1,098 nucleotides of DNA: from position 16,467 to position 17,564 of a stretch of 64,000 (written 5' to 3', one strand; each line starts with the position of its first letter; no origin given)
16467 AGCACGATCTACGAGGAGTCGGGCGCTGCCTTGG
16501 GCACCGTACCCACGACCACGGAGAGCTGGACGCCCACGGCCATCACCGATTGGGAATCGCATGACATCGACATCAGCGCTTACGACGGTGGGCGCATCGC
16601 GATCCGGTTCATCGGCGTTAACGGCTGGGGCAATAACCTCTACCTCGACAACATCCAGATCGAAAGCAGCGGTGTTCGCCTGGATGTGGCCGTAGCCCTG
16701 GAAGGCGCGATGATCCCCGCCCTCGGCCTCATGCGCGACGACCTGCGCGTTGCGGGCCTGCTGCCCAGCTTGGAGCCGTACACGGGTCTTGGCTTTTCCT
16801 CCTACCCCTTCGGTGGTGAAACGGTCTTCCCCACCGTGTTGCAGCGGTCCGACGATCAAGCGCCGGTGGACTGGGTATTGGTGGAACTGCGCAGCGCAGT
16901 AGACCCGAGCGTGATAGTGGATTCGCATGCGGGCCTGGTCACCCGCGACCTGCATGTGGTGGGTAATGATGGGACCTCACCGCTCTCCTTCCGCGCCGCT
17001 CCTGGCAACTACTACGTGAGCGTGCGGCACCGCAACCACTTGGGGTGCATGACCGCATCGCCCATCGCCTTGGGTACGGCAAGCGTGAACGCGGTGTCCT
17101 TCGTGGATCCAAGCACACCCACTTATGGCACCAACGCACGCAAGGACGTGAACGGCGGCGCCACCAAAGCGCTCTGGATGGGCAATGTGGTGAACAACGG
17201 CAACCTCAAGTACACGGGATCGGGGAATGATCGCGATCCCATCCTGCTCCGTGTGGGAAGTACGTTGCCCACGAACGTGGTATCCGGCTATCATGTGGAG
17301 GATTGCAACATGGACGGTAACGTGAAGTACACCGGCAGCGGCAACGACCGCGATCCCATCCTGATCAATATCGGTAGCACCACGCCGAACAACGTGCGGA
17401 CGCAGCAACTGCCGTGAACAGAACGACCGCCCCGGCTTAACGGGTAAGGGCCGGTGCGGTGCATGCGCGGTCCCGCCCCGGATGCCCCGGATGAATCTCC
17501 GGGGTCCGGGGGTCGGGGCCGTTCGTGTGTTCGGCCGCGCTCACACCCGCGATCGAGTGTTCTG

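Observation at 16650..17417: Shared, unrecognised C-terminal module with tandem dockerin/EF-hand-like repeats and a terminal QLP in two giant secreted proteins that lack the T9SS CTD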

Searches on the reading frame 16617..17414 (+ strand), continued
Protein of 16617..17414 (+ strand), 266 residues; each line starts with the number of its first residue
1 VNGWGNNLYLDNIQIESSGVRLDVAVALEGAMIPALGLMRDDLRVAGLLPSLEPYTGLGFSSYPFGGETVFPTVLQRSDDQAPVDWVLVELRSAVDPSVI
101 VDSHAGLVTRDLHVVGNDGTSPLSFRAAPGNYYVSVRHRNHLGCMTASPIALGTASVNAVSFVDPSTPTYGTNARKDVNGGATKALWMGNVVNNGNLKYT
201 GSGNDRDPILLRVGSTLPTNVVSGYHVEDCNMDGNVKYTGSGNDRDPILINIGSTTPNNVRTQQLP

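Call 31: search_protein_families(library=pfam, proteins=[P0055], max_evalue=1)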
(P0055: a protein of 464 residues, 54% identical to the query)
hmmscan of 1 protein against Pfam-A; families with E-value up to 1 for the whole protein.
P0055 (464 aa): 1 family
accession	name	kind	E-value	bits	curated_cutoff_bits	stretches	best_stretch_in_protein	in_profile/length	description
PF00404.24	Dockerin_1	-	3.1e-05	24.5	22.9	2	11-60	2-54/57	Dockerin type I domain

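Call 48: search_protein_families(library=pfam, proteins=[L026:1106-3112:+, L032:4708-6768:+, L065:17258-18712:-, L023:6941-7903:+, L023:5502-6914:+, L056:19676-20758:+, L028:3024-3680:+, L016:18651-19523:-, L001:10884-12083:+, L035:10769-12553:-], max_evalue=0.001)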
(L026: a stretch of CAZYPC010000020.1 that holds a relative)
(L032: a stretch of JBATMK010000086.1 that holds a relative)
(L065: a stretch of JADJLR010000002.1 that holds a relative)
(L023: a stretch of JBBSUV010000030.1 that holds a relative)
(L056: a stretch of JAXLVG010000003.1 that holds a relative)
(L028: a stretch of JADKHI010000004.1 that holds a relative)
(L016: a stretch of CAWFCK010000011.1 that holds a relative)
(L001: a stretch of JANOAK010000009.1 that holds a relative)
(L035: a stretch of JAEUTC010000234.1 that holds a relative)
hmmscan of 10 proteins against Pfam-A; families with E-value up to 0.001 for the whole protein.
L026:1106-3112:+ (669 aa): 5 families
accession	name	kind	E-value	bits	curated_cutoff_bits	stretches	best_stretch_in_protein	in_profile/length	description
PF00691.25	OmpA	-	3.6e-21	75.8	27.2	1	567-662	1-98/98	OmpA family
PF07676.18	PD40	-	4e-19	68.5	20.9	1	362-400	2-38/38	WD40-like Beta Propeller Repeat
PF07719.23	TPR_2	-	1e-05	25.7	27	0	91-120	5-34/34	Tetratricopeptide repeat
PF14559.12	TPR_19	-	4.6e-05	24.1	25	0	66-118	4-56/68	Tetratricopeptide repeat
PF13428.12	TPR_14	-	0.00068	20.5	23.5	0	90-119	4-33/44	Tetratricopeptide repeat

L032:4708-6768:+ (687 aa): 1 family
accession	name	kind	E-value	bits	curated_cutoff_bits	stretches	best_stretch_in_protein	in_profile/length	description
PF18962.6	Por_Secre_tail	-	6e-06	26.9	27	1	615-680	2-69/75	Secretion system C-terminal sorting domain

L065:17258-18712:- (485 aa): 2 families
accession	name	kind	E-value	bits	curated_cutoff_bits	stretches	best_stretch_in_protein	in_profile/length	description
PF02800.25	Gp_dh_C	-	1.7e-39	135.3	24.4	1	299-459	1-158/158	Glyceraldehyde 3-phosphate dehydrogenase, C-terminal domain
PF00044.30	Gp_dh_N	-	1.2e-19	70.9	31.7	1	134-244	2-100/101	Glyceraldehyde 3-phosphate dehydrogenase, NAD binding domain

L023:6941-7903:+ (321 aa): 6 families
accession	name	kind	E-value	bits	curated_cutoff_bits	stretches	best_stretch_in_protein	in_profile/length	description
PF07726.17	AAA_3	-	7.4e-63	210.7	27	1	48-177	1-131/131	ATPase family associated with various cellular activities (AAA)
PF17863.7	AAA_lid_2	-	1.5e-14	53.9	22.7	1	253-319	7-73/74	AAA lid domain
PF07728.20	AAA_5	-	7.5e-14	52.3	22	1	48-175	1-139/139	AAA domain (dynein-related subfamily)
PF20030.5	bpMoxR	-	1.5e-10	40.9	27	1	19-192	4-177/205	MoxR domain in the MoxR-vWA-beta-propeller ternary systems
PF00004.35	AAA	-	1.9e-06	28.8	21.2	1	49-178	1-126/131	ATPase family associated with various cellular activities (AAA)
PF00493.29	MCM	-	8.7e-05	22.2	23.3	1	29-160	41-175/224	MCM P-loop domain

L023:5502-6914:+ (471 aa): 3 families
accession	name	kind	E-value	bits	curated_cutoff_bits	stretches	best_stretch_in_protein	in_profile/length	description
PF00639.27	Rotamase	-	2.1e-29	102.8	21.7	2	201-289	8-96/97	PPIC-type PPIASE domain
PF13616.12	Rotamase_3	-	1.2e-23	84.3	22.5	1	192-292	16-116/116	PPIC-type PPIASE domain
PF13145.12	Rotamase_2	-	1.8e-07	32.4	27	1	220-295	52-112/121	PPIC-type PPIASE domain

L056:19676-20758:+ (361 aa): 1 family
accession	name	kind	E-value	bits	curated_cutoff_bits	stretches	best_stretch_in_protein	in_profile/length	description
PF00676.26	E1_dh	-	5.9e-27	94.9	22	1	77-360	25-291/300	Dehydrogenase E1 component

L028:3024-3680:+ (219 aa): 2 families
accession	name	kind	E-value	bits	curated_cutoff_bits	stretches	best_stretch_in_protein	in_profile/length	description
PF00072.30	Response_reg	-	3.3e-20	72.7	30.2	1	5-117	1-110/111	Response regulator receiver domain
PF00196.25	GerE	-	2e-05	24.5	23.5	1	156-212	3-57/57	Bacterial regulatory proteins, luxR family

L016:18651-19523:- (291 aa): 4 families
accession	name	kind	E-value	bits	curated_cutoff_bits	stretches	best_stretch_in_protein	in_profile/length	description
PF04545.22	Sigma70_r4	-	1.3e-19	69.8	24.1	1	226-279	1-50/50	Sigma-70, region 4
PF04542.20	Sigma70_r2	-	6.3e-19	68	24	1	58-127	1-70/71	Sigma-70 region 2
PF04539.22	Sigma70_r3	-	1e-15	58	25.3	1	139-209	3-74/78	Sigma-70 region 3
PF00140.25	Sigma70_r1_2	-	1.1e-09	38.5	22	1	21-51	2-32/34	Sigma-70 factor, region 1.2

L001:10884-12083:+ (400 aa): 2 families
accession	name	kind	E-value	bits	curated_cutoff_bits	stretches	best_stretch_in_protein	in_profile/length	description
PF00155.27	Aminotran_1_2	-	6.1e-68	230.1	19.7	1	46-389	2-360/361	Aminotransferase class I and II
PF00202.27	Aminotran_3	-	1.1e-07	31.4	30.5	1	196-359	213-375/403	Aminotransferase class-III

L035:10769-12553:- (595 aa): 7 families
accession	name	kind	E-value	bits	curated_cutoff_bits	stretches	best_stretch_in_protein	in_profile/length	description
PF00009.33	GTP_EFTU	-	5.8e-58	196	26.5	1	3-180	2-187/188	Elongation factor Tu GTP binding domain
PF06421.17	LepA_C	-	1.6e-51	173.3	29.7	1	487-593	1-107/107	GTP-binding protein LepA C-terminus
PF00679.30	EFG_C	-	7.2e-17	61.7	27.9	1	398-477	2-80/89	Elongation factor G C-terminus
PF03144.31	GTP_EFTU_D2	-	1.8e-12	48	30.3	1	204-274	1-73/73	Elongation factor Tu domain 2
PF00071.28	Ras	-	4.4e-05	23.6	21.6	1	51-179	29-160/162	Ras family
PF22042.2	EF-G_D2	-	8.6e-05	23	27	1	189-231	1-43/84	Elongation factor G domain 2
PF14492.12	EFG_III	-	0.00019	21.9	27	0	291-364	3-73/75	Elongation Factor G, domain III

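Call 57: search_protein_families(library=pfam, proteins=[P0196, P0123, P0125, P0149, P0168, P0187, P0130, P0232, P0246, P0214], max_evalue=0.1)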
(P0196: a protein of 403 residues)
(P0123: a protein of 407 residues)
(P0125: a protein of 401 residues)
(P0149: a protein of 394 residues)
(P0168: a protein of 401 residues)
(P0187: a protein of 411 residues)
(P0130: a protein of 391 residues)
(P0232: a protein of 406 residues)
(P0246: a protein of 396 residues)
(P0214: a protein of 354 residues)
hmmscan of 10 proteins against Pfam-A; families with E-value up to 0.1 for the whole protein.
P0196 (403 aa): 1 family
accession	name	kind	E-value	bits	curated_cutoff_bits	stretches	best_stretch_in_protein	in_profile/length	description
PF00963.24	Cohesin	-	8.7e-05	23.2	24.1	1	29-120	4-105/139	Cohesin domain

P0123 (407 aa): 0 families

P0125 (401 aa): 1 family
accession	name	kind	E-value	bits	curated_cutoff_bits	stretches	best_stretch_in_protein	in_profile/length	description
PF00963.24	Cohesin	-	0.0047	17.6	24.1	1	2-104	16-130/139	Cohesin domain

P0149 (394 aa): 10 families
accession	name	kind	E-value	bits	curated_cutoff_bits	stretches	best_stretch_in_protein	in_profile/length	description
PF24681.1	Kelch_KLHDC2_KLHL20_DRC7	-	6.9e-10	39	50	1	16-107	104-198/221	KLHDC2/KLHL20/DRC7 Kelch-repeats domain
PF01344.31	Kelch_1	-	1.2e-06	28.4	20.1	2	41-58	27-44/46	Kelch motif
PF13418.12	Kelch_4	-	1.4e-06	28.6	21.6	2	63-102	1-43/49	Galactose oxidase, central domain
PF13415.12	Kelch_3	-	3e-06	27.7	22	2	77-102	5-32/48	Galactose oxidase, central domain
PF24996.1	NANM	-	6.1e-05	22.5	45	1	27-130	19-126/350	N-acetylneuraminate epimerase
PF07646.21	Kelch_2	-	0.00011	22.4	21.3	0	83-102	24-43/48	Kelch motif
PF13964.12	Kelch_6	-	0.00014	22.2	25.3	0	77-102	15-42/50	Kelch motif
PF24981.1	Beta-prop_ATRN-LZTR1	-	0.00068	19.4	50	1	29-105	2-84/289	Attractin/LZTR1 beta-propeller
PF21380.2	Nrd1-Seb1_dom2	-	0.0018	18.7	27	0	98-112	29-43/57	Nrd1/Seb1, domain 2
PF07757.19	AdoMet_MTase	-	0.01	16.5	27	0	70-96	77-102/115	Predicted AdoMet-dependent methyltransferase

P0168 (401 aa): 1 family
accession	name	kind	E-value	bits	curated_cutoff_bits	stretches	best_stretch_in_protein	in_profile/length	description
PF10342.15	Kre9_KNH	-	0.0098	17.1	24.6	1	58-118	1-59/94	Kre9/KNH-like N-terminal Ig-like domain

P0187 (411 aa): 1 family
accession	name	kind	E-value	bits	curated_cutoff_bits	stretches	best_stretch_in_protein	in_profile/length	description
PF17164.10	DUF5122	-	2.2e-05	25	27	1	43-65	5-27/36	Domain of unknown function (DUF5122) beta-propeller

P0130 (391 aa): 0 families

P0232 (406 aa): 1 family
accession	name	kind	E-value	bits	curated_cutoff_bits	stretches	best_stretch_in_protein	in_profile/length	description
PF24489.1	Ig_J_second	-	0.045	14.2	27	0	7-41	47-84/105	Tip attachment protein J second Ig-like domain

P0246 (396 aa): 1 family
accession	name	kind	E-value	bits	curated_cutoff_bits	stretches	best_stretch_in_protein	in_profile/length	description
PF07495.19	Y_Y_Y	-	0.0029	17.9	26.6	1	241-281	17-57/65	Y_Y_Y domain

P0214 (354 aa): 2 families
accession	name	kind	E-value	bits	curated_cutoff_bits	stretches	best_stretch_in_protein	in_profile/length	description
PF07593.17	UnbV_ASPIC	-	2.9e-15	56.3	23.4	1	35-101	1-67/68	ASPIC and UnbV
PF03903.18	Phage_T4_gp36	-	0.014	15.9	26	1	169-241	41-118/131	Phage T4 tail fibre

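Call 58: find_encoding_contigs(protein=P0196, flank=10000, max_places=4)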
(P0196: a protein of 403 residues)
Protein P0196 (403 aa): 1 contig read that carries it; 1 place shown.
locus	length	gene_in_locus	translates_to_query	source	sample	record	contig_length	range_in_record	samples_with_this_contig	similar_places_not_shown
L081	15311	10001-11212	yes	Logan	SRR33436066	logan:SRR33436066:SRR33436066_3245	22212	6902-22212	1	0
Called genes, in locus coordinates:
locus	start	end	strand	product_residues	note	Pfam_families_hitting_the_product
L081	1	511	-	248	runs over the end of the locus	PF00072:Response_reg, PF04397:LytTR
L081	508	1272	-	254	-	-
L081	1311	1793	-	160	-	-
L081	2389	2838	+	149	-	PF04397:LytTR (weak)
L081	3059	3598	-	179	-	PF01609:DDE_Tnp_1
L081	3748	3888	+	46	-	-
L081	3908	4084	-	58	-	PF14294:DUF4372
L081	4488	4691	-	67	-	-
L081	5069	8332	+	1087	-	PF13573:SprB (faint), PF00801:PKD, PF18911:PKD_4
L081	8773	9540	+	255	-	PF18962:Por_Secre_tail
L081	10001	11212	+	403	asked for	-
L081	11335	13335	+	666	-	PF13424:TPR_12 (weak)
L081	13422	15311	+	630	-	?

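Call 67: search_protein_families(library=pfam, proteins=[L081:8773-9537:+, L081:11335-13332:+], max_evalue=0.1)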
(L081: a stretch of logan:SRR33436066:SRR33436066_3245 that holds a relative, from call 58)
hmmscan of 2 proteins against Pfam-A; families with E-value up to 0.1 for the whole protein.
L081:8773-9537:+ (255 aa): 1 family
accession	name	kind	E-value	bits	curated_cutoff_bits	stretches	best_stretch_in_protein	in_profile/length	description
PF18962.6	Por_Secre_tail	-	1.1e-05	26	27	1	180-254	3-75/75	Secretion system C-terminal sorting domain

L081:11335-13332:+ (666 aa): 9 families
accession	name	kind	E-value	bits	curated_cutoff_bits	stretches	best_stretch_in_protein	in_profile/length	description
PF13424.12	TPR_12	-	3.1e-15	56.6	30.1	3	123-192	3-76/77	Tetratricopeptide repeat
PF07719.23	TPR_2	-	7.7e-05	23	27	0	162-190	2-30/34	Tetratricopeptide repeat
PF13374.12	TPR_10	-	9.4e-05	22.7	27.5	1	161-192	2-33/42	Tetratricopeptide repeat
PF24885.1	TPR_NPHP3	-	0.0036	17.2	100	0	115-220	91-202/239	Nephrocystin-3 TPR domain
PF13176.12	TPR_7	-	0.004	17.6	27.9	0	248-269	4-25/36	Tetratricopeptide repeat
PF00515.34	TPR_1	-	0.0046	17.2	27.8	0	249-268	7-26/34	Tetratricopeptide repeat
PF00196.25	GerE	-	0.0092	16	23.5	1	618-657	13-52/57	Bacterial regulatory proteins, luxR family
PF13428.12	TPR_14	-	0.081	14.1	23.5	0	246-270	4-28/44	Tetratricopeptide repeat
PF07721.20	TPR_4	-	0.082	14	27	0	325-347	3-25/26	Tetratricopeptide repeat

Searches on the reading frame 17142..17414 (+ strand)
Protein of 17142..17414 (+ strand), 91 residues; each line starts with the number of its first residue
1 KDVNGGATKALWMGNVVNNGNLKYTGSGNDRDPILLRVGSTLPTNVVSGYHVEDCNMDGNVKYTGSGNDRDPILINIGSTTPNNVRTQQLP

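Call 44: predict_structure(alignment_id=A2)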
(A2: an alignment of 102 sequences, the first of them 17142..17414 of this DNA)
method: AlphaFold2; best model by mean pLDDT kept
length: 91 residues; sequences in the alignment: 102
mean_pLDDT: 80.0   pTM: 0.68
mean pLDDT of the five models: 80.0, 78.0, 76.9, 53.5, 43.1
residues with pLDDT >= 90: 23; 70-90: 49; 50-70: 13; < 50: 6
segments of 3 or more residues with pLDDT < 50: 1-6
pLDDT, mean of each block of 10 residues (from residue 1): 48 82 88 88 84 90 90 82 72 54
secondary structure, 60 per line:
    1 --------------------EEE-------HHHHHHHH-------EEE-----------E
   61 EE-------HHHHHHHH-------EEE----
elements in order: E21-23 H31-38 E46-48 E60-62 H70-77 E85-87

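Call 46: fold_search(model_id=the predicted structure, library=pdb)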
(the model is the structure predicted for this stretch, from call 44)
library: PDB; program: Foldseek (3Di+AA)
matches with E <= 10: 33; with E <= 0.001: 0
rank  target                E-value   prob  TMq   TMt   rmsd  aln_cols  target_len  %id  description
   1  3md1_B                9.0e-01  0.02  0.16  0.17  13.0        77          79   12  Crystal Structure of the Second RRM Domain of Yeast Poly(U)-Binding Protein (Pub1) (released 2010-05-05)
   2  2zbc_A                1.3e+00  0.02  0.14  0.15  11.8        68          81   22  Crystal structure of STS042, a stand-alone RAM module protein, from hyperthermophilic archaeon Sulfolobus tokodaii str (released 2008-03-11)
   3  3md3                  2.1e+00  0.01  0.15  0.10  12.6        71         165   21  Crystal Structure of the First Two RRM Domains of Yeast Poly(U) Binding Protein (Pub1) (released 2010-05-05)
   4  4yb1_P                2.2e+00  0.01  0.11  0.11  11.5        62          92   14  20A Mutant c-di-GMP Vc2 Riboswitch bound with 3',3'-cGAMP (released 2015-04-15)
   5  3md1_A                2.8e+00  0.01  0.16  0.17  13.1        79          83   11  Crystal Structure of the Second RRM Domain of Yeast Poly(U)-Binding Protein (Pub1) (released 2010-05-05)
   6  2xzw_D                2.8e+00  0.01  0.15  0.13  14.2        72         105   11  STRUCTURE OF PII FROM SYNECHOCOCCUS ELONGATUS IN COMPLEX WITH 2- OXOGLUTARATE AT LOW 2-OG CONCENTRATIONS (released 2010-12-08)
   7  2lxi_MODEL_1_A        3.3e+00  0.01  0.16  0.16  12.8        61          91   13  NMR structure of the N-terminal RNA Binding domain 1 (RRM1) of the protein RBM10 from Homo sapiens (released 2012-10-10)
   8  4qu7_A                3.5e+00  0.01  0.17  0.18  13.8        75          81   11  Crystal structure of a G-rich RNA sequence binding factor 1 (GRSF1) from Homo sapiens at 2.50 A resolution (released 2014-08-13)
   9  4qu7_B                3.5e+00  0.01  0.16  0.17  13.7        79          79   11  Crystal structure of a G-rich RNA sequence binding factor 1 (GRSF1) from Homo sapiens at 2.50 A resolution (released 2014-08-13)
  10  3p5t_M                3.8e+00  0.01  0.14  0.16  13.6        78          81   13  CFIm25-CFIm68 complex (released 2010-11-03)
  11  3fex_B                4.1e+00  0.01  0.20  0.22  13.1        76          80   17  Crystal structure of the CBC-importin alpha complex. (released 2009-08-11)
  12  6n4a_A                4.1e+00  0.01  0.14  0.14  13.4        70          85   16  PII-like SbtB from Cyanobium sp PCC 7001 (apo) (released 2019-09-18)
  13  3vg8_C                4.4e+00  0.01  0.15  0.13  10.5        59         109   19  Crystal structure of hypothetical protein TTHB210 from Thermus thermophilus HB8 (released 2011-11-30)
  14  1no8_MODEL_1_A        4.4e+00  0.01  0.14  0.15  11.7        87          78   11  SOLUTION STRUCTURE OF THE NUCLEAR FACTOR ALY RBD DOMAIN (released 2003-08-12)
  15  6f4i_B                4.8e+00  0.01  0.18  0.18  11.8        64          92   12  Crystal structure of Drosophila melanogaster SNF (released 2018-06-20)
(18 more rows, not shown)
